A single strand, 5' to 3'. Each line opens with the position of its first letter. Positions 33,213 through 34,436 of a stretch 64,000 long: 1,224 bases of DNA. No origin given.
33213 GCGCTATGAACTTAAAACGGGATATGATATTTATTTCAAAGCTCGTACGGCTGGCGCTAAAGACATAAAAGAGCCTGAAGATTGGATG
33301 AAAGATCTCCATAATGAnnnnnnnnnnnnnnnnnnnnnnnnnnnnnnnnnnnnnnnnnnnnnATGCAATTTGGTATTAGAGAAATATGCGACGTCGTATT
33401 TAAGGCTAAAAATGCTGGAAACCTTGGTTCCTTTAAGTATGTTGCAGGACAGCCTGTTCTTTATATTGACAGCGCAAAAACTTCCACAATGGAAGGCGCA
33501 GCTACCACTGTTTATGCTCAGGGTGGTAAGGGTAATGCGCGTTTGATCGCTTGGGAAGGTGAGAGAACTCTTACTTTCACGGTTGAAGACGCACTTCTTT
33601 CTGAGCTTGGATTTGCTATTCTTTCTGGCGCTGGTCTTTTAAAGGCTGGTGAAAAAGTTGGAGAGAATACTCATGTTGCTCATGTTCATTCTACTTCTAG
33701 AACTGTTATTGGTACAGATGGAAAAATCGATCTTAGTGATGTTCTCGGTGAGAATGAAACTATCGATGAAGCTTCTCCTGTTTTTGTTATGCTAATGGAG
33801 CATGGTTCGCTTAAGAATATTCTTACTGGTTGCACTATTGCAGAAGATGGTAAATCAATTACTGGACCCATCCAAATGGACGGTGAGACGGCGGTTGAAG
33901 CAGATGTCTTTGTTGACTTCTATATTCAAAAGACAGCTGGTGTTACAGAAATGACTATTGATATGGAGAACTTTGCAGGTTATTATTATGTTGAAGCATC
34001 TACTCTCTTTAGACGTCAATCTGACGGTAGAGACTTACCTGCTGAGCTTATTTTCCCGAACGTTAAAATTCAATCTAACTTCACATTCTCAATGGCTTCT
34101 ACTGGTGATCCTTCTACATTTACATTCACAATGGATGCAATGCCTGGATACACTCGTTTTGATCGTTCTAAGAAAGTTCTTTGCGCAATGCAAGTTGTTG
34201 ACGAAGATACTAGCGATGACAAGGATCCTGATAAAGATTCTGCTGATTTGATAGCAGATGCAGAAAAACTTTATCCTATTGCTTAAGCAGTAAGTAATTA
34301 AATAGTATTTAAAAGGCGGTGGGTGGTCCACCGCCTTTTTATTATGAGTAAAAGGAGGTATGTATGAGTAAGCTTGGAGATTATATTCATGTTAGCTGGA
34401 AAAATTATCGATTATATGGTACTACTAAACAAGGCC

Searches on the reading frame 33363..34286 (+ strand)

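Call 69: search_protein_families(library=pfam, proteins=[window:33363-34286:+], max_evalue=0.001)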
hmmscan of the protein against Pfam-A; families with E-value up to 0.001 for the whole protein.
window:33363-34286:+ (307 aa): 0 families

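Call 70: search_protein_families(library=phrogs, proteins=[window:33363-34286:+], max_evalue=0.001)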
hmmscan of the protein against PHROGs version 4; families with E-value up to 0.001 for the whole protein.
window:33363-34286:+ (307 aa): 1 family
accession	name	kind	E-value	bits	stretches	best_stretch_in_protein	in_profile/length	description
phrog_2729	-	head and packaging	1.6e-52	179.4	1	1-267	3-239/252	virion structural protein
